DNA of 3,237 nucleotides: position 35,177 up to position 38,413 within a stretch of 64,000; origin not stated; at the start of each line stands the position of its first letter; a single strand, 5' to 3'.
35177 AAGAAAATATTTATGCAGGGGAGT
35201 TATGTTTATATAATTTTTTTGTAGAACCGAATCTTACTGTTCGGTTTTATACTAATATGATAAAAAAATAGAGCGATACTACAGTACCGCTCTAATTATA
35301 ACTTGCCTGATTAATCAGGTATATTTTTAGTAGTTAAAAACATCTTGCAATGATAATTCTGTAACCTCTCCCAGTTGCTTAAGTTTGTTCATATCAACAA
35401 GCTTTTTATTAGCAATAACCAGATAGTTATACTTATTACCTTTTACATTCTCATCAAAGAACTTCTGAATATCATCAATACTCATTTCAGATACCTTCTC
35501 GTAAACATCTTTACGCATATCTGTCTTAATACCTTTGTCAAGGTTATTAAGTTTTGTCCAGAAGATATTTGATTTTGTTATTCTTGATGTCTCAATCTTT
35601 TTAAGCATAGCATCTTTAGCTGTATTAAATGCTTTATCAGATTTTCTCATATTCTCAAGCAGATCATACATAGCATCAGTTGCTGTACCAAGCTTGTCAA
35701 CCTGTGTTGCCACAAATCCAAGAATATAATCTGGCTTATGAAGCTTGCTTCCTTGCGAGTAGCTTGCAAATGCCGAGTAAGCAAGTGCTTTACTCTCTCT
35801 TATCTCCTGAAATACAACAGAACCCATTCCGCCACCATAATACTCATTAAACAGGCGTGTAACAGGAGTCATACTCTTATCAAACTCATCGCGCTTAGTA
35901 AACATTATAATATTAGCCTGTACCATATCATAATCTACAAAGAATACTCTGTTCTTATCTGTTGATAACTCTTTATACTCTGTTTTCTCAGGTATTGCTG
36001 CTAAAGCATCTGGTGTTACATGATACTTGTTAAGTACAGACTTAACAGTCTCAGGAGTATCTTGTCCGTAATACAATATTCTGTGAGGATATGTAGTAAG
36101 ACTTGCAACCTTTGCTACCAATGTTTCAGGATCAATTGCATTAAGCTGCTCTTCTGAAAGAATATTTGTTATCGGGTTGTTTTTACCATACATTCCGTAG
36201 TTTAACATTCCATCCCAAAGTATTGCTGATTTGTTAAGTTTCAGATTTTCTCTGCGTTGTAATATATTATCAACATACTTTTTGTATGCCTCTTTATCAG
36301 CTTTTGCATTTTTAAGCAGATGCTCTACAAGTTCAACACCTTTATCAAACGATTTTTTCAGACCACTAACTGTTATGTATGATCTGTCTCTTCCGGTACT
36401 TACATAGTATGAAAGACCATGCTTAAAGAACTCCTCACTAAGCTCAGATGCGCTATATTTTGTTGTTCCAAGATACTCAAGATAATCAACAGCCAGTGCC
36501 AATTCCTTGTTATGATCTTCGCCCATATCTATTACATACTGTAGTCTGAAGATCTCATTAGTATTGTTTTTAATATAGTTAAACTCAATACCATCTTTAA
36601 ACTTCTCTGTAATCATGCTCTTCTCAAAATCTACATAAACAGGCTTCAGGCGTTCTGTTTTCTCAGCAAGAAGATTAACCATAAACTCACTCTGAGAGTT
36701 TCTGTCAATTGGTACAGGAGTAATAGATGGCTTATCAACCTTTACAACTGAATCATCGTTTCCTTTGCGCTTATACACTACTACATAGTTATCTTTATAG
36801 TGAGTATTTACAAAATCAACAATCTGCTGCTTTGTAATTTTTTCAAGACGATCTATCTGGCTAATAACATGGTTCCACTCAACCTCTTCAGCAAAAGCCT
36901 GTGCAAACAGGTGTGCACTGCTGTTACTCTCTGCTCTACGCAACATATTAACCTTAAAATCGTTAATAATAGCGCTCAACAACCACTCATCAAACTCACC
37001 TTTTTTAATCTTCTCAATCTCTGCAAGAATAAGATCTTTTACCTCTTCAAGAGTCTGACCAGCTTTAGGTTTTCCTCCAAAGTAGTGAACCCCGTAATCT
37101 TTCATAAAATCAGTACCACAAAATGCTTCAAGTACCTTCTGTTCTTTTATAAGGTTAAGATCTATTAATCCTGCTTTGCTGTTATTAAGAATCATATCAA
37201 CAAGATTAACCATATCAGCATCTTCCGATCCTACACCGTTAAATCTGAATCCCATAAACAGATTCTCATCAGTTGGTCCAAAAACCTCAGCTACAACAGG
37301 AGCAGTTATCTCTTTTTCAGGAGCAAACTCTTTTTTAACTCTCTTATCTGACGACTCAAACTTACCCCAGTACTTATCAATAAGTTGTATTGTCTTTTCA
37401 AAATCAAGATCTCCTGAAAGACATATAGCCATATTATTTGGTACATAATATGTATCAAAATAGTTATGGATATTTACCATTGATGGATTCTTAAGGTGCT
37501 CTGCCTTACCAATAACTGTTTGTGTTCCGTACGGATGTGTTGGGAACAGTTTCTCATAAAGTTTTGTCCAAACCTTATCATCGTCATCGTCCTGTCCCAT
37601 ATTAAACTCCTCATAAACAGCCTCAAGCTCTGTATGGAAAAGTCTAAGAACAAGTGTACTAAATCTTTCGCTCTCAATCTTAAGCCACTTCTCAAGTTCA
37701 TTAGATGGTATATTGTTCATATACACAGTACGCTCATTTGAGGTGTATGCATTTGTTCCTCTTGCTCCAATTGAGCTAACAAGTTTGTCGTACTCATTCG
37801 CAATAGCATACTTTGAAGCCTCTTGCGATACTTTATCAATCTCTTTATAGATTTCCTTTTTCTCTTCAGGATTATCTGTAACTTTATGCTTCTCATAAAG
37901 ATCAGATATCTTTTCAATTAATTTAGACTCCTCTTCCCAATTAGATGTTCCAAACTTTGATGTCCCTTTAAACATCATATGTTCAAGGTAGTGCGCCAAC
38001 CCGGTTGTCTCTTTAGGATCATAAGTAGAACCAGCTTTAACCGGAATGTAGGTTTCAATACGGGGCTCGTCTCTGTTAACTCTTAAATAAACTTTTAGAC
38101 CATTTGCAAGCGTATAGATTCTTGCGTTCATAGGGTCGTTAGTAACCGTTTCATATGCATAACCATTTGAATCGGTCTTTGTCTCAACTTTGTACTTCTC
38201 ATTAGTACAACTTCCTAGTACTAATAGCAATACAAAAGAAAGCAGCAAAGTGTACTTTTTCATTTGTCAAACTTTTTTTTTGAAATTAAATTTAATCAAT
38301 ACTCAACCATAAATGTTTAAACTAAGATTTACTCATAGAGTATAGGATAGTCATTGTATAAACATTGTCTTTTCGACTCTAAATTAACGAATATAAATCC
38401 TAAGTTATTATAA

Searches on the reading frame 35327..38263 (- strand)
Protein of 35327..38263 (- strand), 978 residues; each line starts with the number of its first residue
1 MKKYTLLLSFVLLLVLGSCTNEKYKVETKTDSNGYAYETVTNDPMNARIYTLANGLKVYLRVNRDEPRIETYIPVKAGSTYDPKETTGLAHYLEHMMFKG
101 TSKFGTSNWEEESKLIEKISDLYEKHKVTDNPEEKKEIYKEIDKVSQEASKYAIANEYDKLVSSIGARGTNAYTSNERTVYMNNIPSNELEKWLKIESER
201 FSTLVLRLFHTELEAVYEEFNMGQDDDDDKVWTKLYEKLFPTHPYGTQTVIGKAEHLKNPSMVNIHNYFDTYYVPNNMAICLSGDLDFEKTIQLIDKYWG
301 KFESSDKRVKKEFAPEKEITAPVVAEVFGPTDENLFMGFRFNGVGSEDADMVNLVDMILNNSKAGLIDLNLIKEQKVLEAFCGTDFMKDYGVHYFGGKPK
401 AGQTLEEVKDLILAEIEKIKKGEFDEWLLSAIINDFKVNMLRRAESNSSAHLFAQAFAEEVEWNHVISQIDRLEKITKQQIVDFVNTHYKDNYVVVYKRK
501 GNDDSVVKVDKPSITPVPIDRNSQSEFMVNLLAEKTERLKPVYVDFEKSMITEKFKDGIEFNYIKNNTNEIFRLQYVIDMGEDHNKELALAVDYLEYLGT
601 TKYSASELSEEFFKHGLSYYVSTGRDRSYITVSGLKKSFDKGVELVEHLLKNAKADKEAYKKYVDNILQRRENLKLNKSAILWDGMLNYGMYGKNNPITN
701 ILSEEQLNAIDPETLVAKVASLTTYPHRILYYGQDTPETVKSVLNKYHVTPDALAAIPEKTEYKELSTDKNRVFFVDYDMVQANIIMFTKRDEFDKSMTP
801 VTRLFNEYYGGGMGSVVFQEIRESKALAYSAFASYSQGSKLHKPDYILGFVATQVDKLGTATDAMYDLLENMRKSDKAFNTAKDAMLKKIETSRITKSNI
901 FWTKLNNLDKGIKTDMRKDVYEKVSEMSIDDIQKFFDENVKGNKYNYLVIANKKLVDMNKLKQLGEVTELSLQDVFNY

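Call 49: search_protein_families(library=pfam, proteins=[window:35327-38263:-], max_evalue=0.001)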
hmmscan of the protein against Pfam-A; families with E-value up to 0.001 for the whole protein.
window:35327-38263:- (978 aa): 2 families
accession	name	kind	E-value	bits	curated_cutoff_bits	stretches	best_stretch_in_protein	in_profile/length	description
PF05193.26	Peptidase_M16_C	-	3e-31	109.1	23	2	265-434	7-179/181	Peptidase M16 inactive domain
PF00675.25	Peptidase_M16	-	8.5e-25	87.8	22.3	3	71-113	15-57/149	Insulinase (Peptidase family M16)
